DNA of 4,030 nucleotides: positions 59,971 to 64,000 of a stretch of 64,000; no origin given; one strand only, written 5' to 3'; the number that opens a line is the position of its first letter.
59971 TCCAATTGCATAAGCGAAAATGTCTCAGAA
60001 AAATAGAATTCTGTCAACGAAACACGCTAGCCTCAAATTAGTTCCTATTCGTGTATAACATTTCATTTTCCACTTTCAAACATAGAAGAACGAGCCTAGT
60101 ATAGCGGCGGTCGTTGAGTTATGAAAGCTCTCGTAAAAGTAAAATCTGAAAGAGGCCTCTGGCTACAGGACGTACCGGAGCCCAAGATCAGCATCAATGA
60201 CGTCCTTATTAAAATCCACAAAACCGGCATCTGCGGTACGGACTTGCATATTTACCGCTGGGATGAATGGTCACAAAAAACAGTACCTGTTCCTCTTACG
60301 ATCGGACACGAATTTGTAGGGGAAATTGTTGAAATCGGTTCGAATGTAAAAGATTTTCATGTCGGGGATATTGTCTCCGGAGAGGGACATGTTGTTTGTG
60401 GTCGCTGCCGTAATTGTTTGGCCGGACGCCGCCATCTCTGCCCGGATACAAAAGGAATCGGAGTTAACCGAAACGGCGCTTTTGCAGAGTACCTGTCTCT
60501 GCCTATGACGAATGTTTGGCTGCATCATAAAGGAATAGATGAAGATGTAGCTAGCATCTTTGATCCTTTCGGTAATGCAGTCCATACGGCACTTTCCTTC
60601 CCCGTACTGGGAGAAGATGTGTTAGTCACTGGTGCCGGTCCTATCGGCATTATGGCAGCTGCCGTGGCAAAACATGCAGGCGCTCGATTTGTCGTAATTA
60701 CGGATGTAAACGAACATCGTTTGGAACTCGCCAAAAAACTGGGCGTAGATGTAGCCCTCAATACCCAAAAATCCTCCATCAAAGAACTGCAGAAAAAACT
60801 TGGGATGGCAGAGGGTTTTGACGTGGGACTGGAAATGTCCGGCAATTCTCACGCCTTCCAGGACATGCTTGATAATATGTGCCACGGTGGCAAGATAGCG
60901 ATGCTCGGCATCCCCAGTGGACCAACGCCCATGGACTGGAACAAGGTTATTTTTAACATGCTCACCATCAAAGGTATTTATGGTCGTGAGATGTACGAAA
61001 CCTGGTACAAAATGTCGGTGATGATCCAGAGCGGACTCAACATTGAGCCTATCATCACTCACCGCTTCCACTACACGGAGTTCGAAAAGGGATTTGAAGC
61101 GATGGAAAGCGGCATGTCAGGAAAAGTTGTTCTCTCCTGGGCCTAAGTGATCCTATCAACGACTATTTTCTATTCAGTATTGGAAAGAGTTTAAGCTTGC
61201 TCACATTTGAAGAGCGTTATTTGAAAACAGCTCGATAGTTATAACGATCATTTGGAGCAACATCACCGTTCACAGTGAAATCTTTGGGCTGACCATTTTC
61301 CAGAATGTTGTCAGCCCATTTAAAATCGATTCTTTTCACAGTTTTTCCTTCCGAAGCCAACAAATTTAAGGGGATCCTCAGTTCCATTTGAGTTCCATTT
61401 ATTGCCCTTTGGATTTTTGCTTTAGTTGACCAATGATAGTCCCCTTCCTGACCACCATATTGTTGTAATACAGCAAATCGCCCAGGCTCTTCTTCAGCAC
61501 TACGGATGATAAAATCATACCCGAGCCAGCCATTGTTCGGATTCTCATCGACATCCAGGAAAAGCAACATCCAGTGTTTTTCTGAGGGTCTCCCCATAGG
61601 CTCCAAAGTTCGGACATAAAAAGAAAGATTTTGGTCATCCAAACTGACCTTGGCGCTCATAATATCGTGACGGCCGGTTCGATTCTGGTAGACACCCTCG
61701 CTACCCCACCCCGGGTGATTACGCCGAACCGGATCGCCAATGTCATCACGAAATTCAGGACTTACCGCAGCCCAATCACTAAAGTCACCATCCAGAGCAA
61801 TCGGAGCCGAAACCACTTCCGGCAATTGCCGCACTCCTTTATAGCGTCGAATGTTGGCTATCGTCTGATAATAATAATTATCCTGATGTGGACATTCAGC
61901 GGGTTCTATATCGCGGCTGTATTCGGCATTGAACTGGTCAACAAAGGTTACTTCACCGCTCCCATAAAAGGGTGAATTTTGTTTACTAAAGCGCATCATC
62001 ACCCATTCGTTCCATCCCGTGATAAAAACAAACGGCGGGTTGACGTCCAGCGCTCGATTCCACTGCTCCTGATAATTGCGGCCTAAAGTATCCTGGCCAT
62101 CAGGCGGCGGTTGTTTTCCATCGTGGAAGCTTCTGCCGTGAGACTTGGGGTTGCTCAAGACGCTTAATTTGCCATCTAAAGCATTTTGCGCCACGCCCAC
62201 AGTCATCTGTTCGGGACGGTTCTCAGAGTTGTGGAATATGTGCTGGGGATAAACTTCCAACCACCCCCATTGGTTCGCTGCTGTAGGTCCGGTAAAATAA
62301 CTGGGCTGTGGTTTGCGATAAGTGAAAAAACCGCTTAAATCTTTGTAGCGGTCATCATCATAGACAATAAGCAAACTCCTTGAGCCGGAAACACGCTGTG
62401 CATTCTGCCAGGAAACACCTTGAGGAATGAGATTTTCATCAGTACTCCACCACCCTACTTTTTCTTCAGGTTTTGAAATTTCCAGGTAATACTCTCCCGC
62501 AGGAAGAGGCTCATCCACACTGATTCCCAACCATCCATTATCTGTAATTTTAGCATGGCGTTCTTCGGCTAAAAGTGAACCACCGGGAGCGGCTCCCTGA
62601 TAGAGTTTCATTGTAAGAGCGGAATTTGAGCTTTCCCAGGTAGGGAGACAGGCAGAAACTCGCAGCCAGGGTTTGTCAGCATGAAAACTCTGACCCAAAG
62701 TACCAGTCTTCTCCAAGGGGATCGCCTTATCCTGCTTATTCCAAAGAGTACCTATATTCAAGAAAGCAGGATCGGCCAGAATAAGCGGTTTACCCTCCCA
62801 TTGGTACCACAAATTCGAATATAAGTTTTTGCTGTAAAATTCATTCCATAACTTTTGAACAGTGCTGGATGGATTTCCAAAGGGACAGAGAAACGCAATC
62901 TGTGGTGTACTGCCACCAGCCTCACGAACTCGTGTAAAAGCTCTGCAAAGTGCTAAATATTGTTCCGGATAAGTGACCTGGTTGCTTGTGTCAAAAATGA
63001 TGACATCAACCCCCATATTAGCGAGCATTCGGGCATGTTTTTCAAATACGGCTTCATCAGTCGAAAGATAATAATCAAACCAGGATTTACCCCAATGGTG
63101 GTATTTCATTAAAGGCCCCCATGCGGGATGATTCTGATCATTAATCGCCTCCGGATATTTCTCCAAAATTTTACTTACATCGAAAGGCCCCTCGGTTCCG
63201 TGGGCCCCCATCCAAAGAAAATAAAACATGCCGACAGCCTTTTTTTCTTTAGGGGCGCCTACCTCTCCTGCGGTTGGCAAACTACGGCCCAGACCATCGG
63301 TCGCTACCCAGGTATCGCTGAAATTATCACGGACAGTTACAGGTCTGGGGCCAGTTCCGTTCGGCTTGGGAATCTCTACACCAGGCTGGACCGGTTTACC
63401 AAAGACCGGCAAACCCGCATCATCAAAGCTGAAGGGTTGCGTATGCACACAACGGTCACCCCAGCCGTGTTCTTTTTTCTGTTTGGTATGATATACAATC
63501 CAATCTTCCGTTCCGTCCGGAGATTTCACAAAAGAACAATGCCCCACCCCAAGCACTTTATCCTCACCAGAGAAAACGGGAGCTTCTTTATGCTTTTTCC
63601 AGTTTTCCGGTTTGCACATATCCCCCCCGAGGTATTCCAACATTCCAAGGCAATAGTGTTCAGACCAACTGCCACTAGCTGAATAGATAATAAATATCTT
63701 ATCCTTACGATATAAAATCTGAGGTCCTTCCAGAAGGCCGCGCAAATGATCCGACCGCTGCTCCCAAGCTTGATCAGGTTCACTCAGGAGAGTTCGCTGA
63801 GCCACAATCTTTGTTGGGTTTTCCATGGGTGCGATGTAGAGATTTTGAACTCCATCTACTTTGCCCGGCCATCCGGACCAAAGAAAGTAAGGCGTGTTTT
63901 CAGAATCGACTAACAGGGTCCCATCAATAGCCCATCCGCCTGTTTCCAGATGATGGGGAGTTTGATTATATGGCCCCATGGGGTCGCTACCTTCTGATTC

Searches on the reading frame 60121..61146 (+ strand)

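Call 33: search_protein_families(library=pfam, proteins=[window:60121-61146:+], max_evalue=0.0001)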
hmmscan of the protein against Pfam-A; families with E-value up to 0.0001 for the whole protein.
window:60121-61146:+ (341 aa): 4 families
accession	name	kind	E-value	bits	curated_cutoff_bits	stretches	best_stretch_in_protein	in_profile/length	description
PF00107.32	ADH_zinc_N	-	5.1e-29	101.3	31.8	1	174-301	1-126/129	Zinc-binding dehydrogenase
PF08240.17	ADH_N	-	3.2e-28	98.5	23.5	1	26-133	3-100/104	Alcohol dehydrogenase GroES-like domain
PF16912.11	Glu_dehyd_C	-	1.3e-08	35.1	34.9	1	156-327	23-200/211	Glucose dehydrogenase C-terminus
PF01262.27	AlaDh_PNT_C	-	3e-05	24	23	1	165-227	29-90/214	Alanine dehydrogenase/PNT, C-terminal domain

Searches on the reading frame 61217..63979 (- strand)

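Call 33: search_protein_families(library=pfam, proteins=[window:61217-63979:-], max_evalue=0.0001)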
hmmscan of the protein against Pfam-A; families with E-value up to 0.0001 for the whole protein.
window:61217-63979:- (920 aa): 1 family
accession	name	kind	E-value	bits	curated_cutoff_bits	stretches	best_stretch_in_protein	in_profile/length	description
PF04616.20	Glyco_hydro_43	-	1.2e-24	87.6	32.2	1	2-190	105-287/288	Glycosyl hydrolases family 43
